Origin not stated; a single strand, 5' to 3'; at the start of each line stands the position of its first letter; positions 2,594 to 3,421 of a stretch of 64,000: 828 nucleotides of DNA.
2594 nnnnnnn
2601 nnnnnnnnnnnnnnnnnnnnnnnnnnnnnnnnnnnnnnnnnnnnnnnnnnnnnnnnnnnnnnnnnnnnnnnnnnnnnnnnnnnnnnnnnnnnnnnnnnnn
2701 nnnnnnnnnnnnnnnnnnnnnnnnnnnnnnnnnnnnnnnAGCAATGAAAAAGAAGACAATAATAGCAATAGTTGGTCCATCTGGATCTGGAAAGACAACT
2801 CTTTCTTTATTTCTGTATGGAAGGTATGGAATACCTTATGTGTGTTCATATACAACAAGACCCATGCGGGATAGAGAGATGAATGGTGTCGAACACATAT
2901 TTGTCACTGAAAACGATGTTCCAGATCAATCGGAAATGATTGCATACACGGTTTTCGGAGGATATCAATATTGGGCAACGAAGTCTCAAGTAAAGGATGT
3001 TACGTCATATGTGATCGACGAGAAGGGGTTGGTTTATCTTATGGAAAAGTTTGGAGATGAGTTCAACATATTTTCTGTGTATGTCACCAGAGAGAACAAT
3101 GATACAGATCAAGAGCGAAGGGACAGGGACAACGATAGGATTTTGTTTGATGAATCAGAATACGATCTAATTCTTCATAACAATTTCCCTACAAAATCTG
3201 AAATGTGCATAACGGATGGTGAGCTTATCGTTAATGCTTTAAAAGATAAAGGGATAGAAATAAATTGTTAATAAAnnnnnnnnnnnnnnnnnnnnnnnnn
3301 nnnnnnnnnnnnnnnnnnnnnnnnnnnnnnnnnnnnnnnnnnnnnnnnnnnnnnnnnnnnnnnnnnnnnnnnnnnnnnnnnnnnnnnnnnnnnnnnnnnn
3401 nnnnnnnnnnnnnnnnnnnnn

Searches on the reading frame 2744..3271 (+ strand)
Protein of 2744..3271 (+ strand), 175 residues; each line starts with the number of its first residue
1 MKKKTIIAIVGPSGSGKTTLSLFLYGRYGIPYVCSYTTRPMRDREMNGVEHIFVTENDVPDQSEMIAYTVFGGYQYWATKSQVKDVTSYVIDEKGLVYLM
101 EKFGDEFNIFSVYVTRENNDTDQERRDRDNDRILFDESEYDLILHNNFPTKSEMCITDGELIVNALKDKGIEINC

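Call 71: find_encoding_contigs(protein=window:2744-3271:+, flank=10000, max_places=4)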
Protein window:2744-3271:+ (175 aa): 4 contigs read that carry it; 3 places shown.
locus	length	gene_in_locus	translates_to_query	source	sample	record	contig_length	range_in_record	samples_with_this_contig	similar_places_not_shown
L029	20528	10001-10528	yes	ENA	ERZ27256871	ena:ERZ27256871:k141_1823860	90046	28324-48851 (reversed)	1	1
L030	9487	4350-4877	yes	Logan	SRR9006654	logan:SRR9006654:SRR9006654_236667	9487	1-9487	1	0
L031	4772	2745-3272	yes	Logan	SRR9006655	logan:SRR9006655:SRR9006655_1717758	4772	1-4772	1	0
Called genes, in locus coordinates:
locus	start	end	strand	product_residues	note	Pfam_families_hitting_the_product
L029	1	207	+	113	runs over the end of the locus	-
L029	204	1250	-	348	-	-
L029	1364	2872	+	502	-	PF03104:DNA_pol_B_exo1, PF00136:DNA_pol_B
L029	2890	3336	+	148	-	PF13248:Zn_ribbon_3 (faint)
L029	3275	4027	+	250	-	-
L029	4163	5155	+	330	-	PF25185:Tad3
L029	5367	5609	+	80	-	-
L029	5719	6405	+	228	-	-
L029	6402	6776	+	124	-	-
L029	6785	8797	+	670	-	PF03237:Terminase_6N, PF05127:NAT10_TcmA_helicase (weak)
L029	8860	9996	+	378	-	PF00493:MCM (weak), PF07724:AAA_2, PF00004:AAA, PF10431:ClpB_D2-small (weak)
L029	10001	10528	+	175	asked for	PF00625:Guanylate_kin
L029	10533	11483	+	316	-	PF13177:DNA_pol3_delta2 (faint), PF00004:AAA, PF13401:AAA_22 (faint)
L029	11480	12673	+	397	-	PF02739:5_3_exonuc_N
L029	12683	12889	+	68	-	-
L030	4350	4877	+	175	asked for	PF00625:Guanylate_kin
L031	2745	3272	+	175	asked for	PF00625:Guanylate_kin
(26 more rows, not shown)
